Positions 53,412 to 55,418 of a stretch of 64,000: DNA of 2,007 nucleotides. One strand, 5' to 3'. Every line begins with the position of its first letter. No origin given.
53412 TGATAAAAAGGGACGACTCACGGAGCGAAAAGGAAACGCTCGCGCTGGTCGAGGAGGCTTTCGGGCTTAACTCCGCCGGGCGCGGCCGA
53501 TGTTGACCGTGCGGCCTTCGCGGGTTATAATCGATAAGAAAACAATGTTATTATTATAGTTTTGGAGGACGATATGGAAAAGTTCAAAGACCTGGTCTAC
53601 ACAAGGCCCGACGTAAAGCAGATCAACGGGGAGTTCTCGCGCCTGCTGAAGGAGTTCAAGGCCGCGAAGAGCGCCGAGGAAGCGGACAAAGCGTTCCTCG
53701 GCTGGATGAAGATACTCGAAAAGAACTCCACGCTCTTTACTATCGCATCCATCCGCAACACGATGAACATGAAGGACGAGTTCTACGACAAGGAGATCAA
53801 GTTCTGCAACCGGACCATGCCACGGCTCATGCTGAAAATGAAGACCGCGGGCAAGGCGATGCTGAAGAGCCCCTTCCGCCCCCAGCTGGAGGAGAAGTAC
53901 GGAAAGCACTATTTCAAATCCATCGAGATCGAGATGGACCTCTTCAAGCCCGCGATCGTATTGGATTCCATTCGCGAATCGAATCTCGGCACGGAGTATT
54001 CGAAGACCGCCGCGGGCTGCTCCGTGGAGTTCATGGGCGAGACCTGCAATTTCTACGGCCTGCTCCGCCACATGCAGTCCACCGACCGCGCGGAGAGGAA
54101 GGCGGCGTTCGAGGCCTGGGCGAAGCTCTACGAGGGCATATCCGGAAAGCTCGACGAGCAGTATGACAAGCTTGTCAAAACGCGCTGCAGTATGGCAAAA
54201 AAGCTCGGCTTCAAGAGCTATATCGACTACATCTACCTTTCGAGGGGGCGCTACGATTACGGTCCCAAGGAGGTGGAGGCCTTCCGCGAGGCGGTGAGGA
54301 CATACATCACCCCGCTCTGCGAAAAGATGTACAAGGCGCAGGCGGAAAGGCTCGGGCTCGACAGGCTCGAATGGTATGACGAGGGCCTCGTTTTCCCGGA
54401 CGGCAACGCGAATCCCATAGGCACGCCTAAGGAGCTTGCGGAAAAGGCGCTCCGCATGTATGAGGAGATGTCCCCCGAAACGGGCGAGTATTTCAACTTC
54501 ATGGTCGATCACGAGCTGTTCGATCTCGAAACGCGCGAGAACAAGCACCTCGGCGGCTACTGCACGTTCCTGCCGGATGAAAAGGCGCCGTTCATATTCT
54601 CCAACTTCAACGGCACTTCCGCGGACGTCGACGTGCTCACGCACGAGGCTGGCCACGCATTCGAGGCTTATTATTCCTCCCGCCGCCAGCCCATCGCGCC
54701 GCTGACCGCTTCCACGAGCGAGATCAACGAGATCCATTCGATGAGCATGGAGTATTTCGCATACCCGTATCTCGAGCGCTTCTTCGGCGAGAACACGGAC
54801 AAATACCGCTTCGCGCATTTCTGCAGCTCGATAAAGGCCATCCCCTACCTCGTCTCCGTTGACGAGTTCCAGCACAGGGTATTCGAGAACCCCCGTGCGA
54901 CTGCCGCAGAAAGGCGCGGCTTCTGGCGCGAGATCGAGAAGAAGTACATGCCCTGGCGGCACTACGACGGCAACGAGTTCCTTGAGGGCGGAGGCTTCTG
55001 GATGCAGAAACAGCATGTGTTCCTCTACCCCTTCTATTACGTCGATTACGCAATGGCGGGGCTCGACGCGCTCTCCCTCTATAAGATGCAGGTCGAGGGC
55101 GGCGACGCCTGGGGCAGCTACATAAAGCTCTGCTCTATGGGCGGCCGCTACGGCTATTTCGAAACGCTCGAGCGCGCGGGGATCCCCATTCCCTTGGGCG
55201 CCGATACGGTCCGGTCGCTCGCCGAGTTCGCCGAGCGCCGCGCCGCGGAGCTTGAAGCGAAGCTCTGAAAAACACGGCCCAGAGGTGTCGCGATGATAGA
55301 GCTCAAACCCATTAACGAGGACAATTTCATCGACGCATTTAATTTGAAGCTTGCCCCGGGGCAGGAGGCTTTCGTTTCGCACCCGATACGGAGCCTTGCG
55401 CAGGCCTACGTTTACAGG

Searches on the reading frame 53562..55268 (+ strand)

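Call 71: search_protein_families(library=pfam, proteins=[window:53562-55268:+], max_evalue=0.001)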
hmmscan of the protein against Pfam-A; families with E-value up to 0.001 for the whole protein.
window:53562-55268:+ (568 aa): 1 family
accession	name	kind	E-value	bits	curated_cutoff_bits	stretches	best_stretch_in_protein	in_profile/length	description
PF01432.26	Peptidase_M3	-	1.1e-25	91.3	27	2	316-546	185-448/457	Peptidase family M3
